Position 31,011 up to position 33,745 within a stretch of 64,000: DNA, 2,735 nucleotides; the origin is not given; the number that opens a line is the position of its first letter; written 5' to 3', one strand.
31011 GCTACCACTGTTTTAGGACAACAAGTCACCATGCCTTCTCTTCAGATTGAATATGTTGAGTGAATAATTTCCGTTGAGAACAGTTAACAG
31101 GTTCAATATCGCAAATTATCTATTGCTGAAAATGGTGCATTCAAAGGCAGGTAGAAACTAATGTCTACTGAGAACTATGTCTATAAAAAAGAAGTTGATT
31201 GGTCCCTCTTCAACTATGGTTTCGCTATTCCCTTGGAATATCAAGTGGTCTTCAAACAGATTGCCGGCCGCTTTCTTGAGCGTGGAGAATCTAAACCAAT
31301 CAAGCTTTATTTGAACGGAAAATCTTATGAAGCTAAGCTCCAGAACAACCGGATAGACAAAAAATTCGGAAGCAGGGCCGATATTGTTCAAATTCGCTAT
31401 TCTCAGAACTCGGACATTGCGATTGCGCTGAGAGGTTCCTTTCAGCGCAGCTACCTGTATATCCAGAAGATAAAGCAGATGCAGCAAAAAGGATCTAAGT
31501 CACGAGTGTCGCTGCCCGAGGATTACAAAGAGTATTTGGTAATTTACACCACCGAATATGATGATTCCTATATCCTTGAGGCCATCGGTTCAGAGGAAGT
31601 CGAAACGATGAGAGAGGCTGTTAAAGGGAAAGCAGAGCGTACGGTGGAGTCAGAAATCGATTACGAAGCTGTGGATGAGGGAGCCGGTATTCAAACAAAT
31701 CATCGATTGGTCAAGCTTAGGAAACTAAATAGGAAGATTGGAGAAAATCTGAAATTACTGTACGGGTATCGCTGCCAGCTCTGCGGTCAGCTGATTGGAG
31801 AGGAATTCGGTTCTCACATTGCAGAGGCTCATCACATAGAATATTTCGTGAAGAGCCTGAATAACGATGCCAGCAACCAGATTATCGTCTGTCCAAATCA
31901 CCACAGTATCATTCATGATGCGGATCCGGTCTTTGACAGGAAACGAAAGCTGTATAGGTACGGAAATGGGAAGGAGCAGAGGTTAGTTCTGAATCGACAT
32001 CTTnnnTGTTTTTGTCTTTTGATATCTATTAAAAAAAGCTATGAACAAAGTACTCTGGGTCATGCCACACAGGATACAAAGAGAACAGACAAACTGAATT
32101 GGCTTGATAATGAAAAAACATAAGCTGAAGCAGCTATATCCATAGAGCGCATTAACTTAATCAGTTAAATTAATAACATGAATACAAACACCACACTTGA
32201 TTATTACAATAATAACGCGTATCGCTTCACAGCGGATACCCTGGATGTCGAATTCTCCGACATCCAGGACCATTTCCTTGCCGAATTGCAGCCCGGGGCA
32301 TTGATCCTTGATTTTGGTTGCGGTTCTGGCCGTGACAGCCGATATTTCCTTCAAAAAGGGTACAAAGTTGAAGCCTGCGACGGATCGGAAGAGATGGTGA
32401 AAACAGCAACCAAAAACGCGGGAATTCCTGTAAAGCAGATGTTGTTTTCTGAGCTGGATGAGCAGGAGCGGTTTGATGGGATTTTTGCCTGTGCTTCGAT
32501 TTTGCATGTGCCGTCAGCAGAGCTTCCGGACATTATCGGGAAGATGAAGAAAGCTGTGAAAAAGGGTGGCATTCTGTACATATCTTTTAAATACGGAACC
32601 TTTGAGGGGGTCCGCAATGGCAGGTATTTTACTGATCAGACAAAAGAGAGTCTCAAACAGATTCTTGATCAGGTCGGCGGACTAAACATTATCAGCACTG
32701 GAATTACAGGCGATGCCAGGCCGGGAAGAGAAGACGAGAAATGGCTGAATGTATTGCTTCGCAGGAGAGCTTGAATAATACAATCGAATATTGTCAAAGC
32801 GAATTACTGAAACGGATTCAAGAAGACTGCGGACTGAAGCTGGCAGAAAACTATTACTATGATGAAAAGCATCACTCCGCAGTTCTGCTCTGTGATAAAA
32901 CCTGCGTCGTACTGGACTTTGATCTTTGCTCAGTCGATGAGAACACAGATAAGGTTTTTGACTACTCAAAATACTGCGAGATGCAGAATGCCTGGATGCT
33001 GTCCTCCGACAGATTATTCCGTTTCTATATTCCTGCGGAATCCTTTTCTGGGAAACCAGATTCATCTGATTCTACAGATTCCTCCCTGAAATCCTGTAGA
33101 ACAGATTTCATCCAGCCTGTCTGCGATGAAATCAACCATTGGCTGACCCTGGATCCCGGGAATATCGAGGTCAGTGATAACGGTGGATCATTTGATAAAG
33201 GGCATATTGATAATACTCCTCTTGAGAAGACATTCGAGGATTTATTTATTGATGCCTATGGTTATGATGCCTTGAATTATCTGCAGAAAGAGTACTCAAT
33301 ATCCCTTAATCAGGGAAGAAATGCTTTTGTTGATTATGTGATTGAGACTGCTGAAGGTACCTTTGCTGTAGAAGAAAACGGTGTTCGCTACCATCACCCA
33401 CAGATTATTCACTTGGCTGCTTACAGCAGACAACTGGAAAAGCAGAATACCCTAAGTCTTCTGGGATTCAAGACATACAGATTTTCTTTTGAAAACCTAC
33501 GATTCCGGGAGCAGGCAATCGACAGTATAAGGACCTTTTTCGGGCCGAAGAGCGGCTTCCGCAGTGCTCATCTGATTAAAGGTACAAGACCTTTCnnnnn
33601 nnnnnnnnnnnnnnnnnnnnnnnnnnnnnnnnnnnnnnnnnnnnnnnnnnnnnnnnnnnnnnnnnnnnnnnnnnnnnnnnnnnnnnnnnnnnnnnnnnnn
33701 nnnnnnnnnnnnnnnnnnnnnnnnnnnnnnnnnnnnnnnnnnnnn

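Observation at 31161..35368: Second compact cassette: HNH endonuclease, small SAM methyltransferase and nuclease-SF2 helicase with overlapping genes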

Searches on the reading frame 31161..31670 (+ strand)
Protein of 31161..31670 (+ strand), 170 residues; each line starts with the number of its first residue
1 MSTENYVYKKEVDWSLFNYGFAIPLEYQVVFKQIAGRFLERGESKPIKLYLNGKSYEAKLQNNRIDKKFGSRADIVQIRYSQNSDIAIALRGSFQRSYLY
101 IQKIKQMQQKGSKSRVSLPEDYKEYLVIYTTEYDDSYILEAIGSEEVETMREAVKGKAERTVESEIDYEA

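Call 16: search_protein_families(library=pfam, proteins=[window:31161-31670:+], max_evalue=10)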
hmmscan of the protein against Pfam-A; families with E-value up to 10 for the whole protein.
window:31161-31670:+ (170 aa): 0 families

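Call 64: search_protein_representatives(protein=window:31161-31670:+)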
Query: 170 residues. Proteins with E-value up to 0.001 (for the whole library): 570; up to 1e-10: 222; up to 1e-30: 15. The best 150 are listed.
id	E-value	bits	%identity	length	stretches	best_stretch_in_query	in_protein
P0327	1.9e-50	187.1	52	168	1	1-160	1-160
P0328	2.2e-49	183.7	78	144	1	4-115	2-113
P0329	9.3e-48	178.4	63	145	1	1-133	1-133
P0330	2.7e-47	176.9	76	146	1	3-106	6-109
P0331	9.2e-46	171.9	50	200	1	3-169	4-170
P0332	1.5e-45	171.3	50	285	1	3-169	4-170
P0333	1.1e-36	142.4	46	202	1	1-159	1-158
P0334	1.6e-36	141.9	49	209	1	2-145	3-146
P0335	1.7e-35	138.6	44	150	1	3-148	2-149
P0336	4.1e-35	137.4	47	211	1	2-169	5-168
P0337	9.5e-35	136.2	46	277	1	1-169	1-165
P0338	9.4e-34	132.9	43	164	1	1-155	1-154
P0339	2.7e-33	131.4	70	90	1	4-90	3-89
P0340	3.3e-33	131.1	43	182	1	1-161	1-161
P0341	4.2e-31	124.3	69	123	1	1-84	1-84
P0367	1.9e-22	96.2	42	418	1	8-141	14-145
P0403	5.2e-18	81.8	42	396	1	4-144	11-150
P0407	1.8e-17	80.1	33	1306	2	3-162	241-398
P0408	1.9e-17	80.0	32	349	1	4-169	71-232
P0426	2.8e-16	76.2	37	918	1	7-146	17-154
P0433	1.1e-15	74.2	34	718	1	3-154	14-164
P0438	1.6e-15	73.7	38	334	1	6-150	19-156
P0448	5.5e-15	72.0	34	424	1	5-142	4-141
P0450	5.7e-15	71.9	36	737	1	3-156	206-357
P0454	1.4e-14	70.7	34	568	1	3-145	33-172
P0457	2.3e-14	69.9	33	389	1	6-162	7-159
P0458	2.4e-14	69.9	32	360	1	4-137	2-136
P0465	5.1e-14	68.8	37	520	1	6-160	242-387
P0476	1.8e-13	67.1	36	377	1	8-143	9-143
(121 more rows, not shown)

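Call 65: search_protein_families(library=pfam, proteins=[P0407, P0426, P0433, P0450, P0454, P0465, P0367, P0403, P0448, P0457], max_evalue=0.001)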
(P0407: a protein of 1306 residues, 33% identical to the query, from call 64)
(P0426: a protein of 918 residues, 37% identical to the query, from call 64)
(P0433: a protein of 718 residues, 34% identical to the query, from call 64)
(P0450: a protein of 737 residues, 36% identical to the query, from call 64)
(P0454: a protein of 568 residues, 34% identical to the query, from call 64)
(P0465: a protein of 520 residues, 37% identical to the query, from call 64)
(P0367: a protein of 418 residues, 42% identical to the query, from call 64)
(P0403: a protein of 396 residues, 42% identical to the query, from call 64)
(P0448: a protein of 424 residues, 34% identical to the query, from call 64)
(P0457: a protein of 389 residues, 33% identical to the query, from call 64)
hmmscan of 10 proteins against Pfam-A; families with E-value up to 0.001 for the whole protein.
P0407 (1306 aa): 1 family
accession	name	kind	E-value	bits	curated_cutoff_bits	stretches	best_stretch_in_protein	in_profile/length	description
PF24698.1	DUF7662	-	1.4e-13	50.9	26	1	661-721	1-58/72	Domain of unknown function (DUF7662)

P0426 (918 aa): 10 families
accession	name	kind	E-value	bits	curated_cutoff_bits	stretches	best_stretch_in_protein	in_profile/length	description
PF07728.20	AAA_5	-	1.8e-22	80.3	22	1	674-822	2-139/139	AAA domain (dynein-related subfamily)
PF01878.24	EVE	-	3e-12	47.2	23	1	497-622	1-132/145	EVE domain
PF00004.35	AAA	-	5.4e-10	40.3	21.2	1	674-825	1-126/131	ATPase family associated with various cellular activities (AAA)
PF20720.3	nSTAND3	-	1.8e-08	34.7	27.2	1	655-707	1-50/155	Novel STAND NTPase 3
PF13401.12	AAA_22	-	2.3e-07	31.6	27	1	671-777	5-108/130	AAA domain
PF24883.2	NPHP3_N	-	8.5e-07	29.7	24.8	1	654-700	5-51/164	Nephrocystin 3, N-terminal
PF13191.12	AAA_16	-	1.7e-06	29.1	32.6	1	661-765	12-145/167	AAA ATPase domain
PF01695.23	IstB_IS21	-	0.0002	21.4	24.1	1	661-697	83-118/238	IstB-like ATP binding protein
PF13479.12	AAA_24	-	0.00049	20.4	27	1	671-762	2-74/195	AAA domain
PF05496.18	RuvB_N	-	0.00077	19.7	27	0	644-695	3-57/159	Holliday junction DNA helicase RuvB P-loop domain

P0433 (718 aa): 2 families
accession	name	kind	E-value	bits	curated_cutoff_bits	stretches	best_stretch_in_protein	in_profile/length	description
PF07728.20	AAA_5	-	1.1e-09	38.9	22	1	379-524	2-123/139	AAA domain (dynein-related subfamily)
PF13191.12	AAA_16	-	2.2e-06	28.7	32.6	1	376-464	24-145/167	AAA ATPase domain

P0450 (737 aa): 2 families
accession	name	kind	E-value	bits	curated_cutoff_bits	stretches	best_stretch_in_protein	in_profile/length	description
PF12102.13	MrcB_N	-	8.8e-47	159.5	25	1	18-197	2-182/183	MrcB-like, N-terminal domain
PF07728.20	AAA_5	-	1.2e-06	29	22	1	388-537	2-127/139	AAA domain (dynein-related subfamily)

P0454 (568 aa): 7 families
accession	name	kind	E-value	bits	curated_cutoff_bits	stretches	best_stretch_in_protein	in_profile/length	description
PF07728.20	AAA_5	-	3.3e-17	63.2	22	1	318-466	2-139/139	AAA domain (dynein-related subfamily)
PF00004.35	AAA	-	2.4e-08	34.9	21.2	1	318-469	1-126/131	ATPase family associated with various cellular activities (AAA)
PF13401.12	AAA_22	-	3.6e-07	31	27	1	315-423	5-110/130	AAA domain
PF20720.3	nSTAND3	-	6.1e-06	26.5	27.2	1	300-347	2-49/155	Novel STAND NTPase 3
PF01695.23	IstB_IS21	-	0.00026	21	24.1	0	300-337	75-114/238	IstB-like ATP binding protein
PF01078.27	Mg_chelatase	-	0.00029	20.7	20.3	1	316-451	23-159/207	Magnesium chelatase, subunit ChlI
PF13479.12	AAA_24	-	0.00038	20.8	27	1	315-406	2-74/195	AAA domain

P0465 (520 aa): 2 families
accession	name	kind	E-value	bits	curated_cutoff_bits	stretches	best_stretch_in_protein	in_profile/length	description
PF01844.29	HNH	-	8e-08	32.8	21.4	1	444-492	1-46/47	HNH endonuclease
PF13391.12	HNH_2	-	1.9e-06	28.1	21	1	444-488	1-56/66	HNH endonuclease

P0367 (418 aa): 0 families

P0403 (396 aa): 1 family
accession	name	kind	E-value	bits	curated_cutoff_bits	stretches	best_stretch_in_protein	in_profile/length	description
PF03102.20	NeuB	-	0.00082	19.4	22.1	0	73-185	33-141/241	NeuB family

P0448 (424 aa): 3 families
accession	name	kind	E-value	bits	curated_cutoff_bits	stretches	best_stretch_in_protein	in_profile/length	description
PF01844.29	HNH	-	8.9e-11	42.2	21.4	1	357-406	1-45/47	HNH endonuclease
PF14279.12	HNH_5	-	0.00027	21.2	27.5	1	357-405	1-43/56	HNH endonuclease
PF23382.1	DUF7097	-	0.0006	20.2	27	1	348-407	70-137/175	Family of unknown function (DUF7097)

P0457 (389 aa): 0 families

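Call 72: search_solved_structures(query=A5, max_evalue=10, show_alignments=3)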
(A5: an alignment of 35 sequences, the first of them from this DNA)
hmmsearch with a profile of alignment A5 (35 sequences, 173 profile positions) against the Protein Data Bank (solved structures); distinct sequences matched with E-value up to 10: 4.
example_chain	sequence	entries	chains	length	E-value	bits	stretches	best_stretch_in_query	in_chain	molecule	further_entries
8peq_J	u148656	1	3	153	0.9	12.3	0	129-157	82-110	Affilin variant Af2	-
4xhw_A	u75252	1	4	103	1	12.1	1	11-67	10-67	Protein timeless homolog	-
3olq_A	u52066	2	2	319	1.3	11.8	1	29-67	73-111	Universal stress protein E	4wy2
4xht_A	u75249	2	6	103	1.9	11.2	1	13-67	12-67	Protein timeless homolog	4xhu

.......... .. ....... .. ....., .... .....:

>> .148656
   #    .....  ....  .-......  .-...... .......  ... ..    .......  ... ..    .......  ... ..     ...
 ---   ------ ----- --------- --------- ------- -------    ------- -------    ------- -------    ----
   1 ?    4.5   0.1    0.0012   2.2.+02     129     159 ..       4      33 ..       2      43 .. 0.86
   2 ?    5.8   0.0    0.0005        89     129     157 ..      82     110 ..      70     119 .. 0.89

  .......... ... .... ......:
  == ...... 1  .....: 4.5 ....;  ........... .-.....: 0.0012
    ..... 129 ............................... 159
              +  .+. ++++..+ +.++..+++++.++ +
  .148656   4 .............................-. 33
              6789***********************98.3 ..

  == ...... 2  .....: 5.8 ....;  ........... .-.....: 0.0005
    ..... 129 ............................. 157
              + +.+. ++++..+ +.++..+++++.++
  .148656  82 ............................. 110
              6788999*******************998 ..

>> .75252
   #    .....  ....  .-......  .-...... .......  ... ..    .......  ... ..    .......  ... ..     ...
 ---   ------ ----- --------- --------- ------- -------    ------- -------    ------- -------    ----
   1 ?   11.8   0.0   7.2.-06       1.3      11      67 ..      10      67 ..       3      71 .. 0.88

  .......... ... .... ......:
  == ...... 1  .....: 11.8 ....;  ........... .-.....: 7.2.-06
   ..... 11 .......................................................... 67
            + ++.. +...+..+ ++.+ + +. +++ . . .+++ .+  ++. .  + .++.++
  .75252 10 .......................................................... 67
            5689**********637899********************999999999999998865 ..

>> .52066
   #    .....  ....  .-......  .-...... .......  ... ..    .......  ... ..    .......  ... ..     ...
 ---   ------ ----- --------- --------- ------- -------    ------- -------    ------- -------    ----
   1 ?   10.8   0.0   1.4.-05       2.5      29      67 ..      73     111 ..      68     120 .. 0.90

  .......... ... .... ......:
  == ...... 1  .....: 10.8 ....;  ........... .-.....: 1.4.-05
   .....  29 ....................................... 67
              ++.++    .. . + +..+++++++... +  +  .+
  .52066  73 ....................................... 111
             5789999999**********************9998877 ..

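Call 102: search_protein_families(library=pfam, proteins=[P0458, P0476, P0438, P0408, P0367, P0403, P0457], max_evalue=0.05)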
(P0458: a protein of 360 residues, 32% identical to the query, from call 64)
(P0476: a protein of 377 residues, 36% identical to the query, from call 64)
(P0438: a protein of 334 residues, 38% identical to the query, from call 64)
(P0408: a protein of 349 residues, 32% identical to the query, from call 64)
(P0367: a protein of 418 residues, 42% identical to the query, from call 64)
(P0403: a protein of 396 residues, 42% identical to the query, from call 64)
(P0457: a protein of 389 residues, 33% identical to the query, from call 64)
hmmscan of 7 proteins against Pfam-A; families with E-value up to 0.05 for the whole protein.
P0458 (360 aa): 0 families

P0476 (377 aa): 8 families
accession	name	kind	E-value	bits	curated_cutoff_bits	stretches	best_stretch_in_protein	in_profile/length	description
PF05929.16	Phage_GPO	-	0.0017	18.5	33.6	1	254-339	171-253/268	Phage capsid scaffolding protein (GPO) serine peptidase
PF01268.25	FTHFS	-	0.0091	14.7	27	1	71-159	428-515/556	Formate--tetrahydrofolate ligase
PF04859.17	DUF641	-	0.017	15.9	27.6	1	300-353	70-123/127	Plant protein of unknown function (DUF641)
PF23854.1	DUF7217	-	0.022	14.9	29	1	294-373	124-202/238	Domain of unknown function (DUF7217)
PF04102.17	SlyX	-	0.023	15.8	30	0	313-355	16-58/67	SlyX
PF16043.11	DUF4795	-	0.025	14.4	34.8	1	294-371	68-145/208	Domain of unknown function (DUF4795)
PF08581.15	Tup_N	-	0.03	15.1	28.7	0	302-373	6-75/77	Tup N-terminal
PF14661.11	HAUS6_N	-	0.041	13.9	26.4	0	275-367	135-228/233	HAUS augmin-like complex subunit 6 N-terminus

P0438 (334 aa): 0 families

P0408 (349 aa): 1 family
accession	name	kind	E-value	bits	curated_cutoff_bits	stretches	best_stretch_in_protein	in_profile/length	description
PF13391.12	HNH_2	-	0.022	15.1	21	1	273-317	1-56/66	HNH endonuclease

P0367 (418 aa): 1 family
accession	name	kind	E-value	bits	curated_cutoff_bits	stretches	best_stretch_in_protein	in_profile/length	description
PF21894.1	N4_RNAP_helical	-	0.039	14.3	27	0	323-407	92-172/216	Bacteriophage N4 RNA polymerase, helical domain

P0403 (396 aa): 4 families
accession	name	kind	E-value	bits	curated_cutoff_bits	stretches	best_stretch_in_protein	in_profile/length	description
PF03102.20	NeuB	-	0.00082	19.4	22.1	1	73-185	33-141/241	NeuB family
PF05667.16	CCDC22_CC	-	0.0042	16.7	39.2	1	274-392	175-289/477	CCDC22 protein coiled-coil region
PF05282.17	AAR2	-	0.025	15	23.6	1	222-391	23-152/160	AAR2 C-terminal repeat region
PF01519.22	DUF16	-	0.029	15.3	40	1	305-386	17-95/104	Protein of unknown function DUF16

P0457 (389 aa): 5 families
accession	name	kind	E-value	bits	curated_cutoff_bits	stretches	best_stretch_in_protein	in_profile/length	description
PF04859.17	DUF641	-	0.0025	18.6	27.6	1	291-362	57-124/127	Plant protein of unknown function (DUF641)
PF18504.6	Csm1_N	-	0.0043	17.8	26.3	1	333-371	31-69/70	Csm1 N-terminal domain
PF17675.6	APG6_N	-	0.0076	17.1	45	0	301-376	9-86/132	Apg6 coiled-coil region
PF20492.3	ERM_helical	-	0.016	15.7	40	1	326-384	10-68/120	Ezrin/radixin/moesin, alpha-helical domain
PF07889.17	DUF1664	-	0.036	14.5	34.6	1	307-361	65-119/124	Protein of unknown function (DUF1664)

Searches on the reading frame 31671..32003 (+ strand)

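Call 16: search_protein_families(library=pfam, proteins=[window:31671-32003:+], max_evalue=10)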
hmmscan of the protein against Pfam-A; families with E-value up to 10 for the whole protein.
window:31671-32003:+ (111 aa): 2 families
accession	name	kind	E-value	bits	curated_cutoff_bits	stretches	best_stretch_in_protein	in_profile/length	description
PF01844.29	HNH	-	0.0021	18.6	21.4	1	35-83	1-46/47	HNH endonuclease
PF13391.12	HNH_2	-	0.14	12.4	21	1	35-79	1-56/66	HNH endonuclease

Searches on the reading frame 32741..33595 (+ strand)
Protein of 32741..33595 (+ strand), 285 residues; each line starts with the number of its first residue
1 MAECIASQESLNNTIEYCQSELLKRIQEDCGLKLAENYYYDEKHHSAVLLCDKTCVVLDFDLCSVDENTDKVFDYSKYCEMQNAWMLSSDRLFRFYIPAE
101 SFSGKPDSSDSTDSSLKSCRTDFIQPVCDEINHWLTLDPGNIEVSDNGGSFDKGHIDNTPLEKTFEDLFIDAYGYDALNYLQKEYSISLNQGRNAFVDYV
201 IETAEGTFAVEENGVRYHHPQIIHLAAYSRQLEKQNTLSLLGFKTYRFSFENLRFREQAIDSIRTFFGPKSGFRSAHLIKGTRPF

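Call 16: search_protein_families(library=pfam, proteins=[window:32741-33595:+], max_evalue=10)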
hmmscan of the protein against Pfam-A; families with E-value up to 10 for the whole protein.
window:32741-33595:+ (285 aa): 2 families
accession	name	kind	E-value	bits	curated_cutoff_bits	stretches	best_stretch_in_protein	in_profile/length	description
PF18741.7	MTES_1575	-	0.0067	16.9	38.2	1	184-252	13-80/96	REase_MTES_1575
PF17793.6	AHD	-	0.18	12.3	27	1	57-69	40-52/61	ANC1 homology domain (AHD)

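Call 48: search_solved_structures(query=A4, max_evalue=10, show_alignments=2)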
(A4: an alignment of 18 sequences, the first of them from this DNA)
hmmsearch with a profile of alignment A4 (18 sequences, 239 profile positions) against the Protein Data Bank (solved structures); distinct sequences matched with E-value up to 10: 4.
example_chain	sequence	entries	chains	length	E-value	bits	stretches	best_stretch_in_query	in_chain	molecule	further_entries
2frh_A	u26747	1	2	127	0.00072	22.2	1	108-183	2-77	Staphylococcal accessory regulator A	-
2fnp_A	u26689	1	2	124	0.0076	18.8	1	114-183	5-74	Staphylococcal accessory regulator A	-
8kap_A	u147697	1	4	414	2.7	10.5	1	167-206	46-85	SGR_2426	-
9u98_A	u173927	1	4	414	2.7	10.5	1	167-206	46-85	Putative beta-glucosidase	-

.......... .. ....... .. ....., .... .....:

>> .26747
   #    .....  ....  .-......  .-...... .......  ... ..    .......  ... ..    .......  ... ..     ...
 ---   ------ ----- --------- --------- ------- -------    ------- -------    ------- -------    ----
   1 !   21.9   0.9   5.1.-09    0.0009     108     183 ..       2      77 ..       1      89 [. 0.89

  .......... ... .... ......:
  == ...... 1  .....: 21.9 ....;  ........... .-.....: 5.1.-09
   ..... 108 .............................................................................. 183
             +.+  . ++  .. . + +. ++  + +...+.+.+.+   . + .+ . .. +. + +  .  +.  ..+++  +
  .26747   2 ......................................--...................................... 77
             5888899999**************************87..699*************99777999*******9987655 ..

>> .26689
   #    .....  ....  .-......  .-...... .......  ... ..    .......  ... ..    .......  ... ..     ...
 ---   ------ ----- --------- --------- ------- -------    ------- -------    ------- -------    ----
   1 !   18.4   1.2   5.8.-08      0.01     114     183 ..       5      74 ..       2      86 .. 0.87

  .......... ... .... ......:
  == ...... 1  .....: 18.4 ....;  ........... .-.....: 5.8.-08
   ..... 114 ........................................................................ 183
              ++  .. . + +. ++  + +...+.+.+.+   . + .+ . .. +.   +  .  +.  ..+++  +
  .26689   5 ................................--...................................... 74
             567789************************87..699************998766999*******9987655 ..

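Call 50: search_protein_families(library=pfam, alignment_id=A4, max_evalue=1)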
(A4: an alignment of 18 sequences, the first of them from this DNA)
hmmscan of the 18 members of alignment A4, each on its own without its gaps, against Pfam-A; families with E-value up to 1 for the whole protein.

A. member 1, seq(285 aa): 2 families
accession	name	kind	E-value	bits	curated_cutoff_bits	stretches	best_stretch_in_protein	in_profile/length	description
PF18741.7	MTES_1575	-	0.0067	16.9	38.2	1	184-252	13-80/96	REase_MTES_1575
PF17793.6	AHD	-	0.18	12.3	27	1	57-69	40-52/61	ANC1 homology domain (AHD)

B. families by the number of members that match (of 18 scanned): 14 families
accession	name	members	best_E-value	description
PF18741.7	MTES_1575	18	0.00035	REase_MTES_1575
PF06322.17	Phage_NinH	3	0.083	Phage NinH protein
PF14908.11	HU-CCDC81_euk_1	1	0.0032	CCDC81 eukaryotic HU domain 1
PF25718.1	Mycobacteriophage_73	1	0.014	Mycobacteriophage L5 gene 73 protein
PF07923.18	N1221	1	0.02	N1221-like protein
PF01376.23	Enterotoxin_b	1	0.024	Heat-labile enterotoxin beta chain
PF00264.25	Tyrosinase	1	0.039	Common central domain of tyrosinase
PF19116.6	DUF5801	1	0.11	Domain of unknown function (DUF5801)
PF09782.14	NDUF_B6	1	0.13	NADH:ubiquinone oxidoreductase, NDUFB6/B17 subunit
PF23718.1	DUF7160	1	0.15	Family of unknown function (DUF7160)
PF03028.21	Dynein_heavy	1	0.16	Dynein heavy chain region D6 P-loop domain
PF17793.6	AHD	1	0.18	ANC1 homology domain (AHD)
PF03484.21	B5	1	0.19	tRNA synthetase B5 domain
PF13024.11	DUF3884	1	0.44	Protein of unknown function (DUF3884)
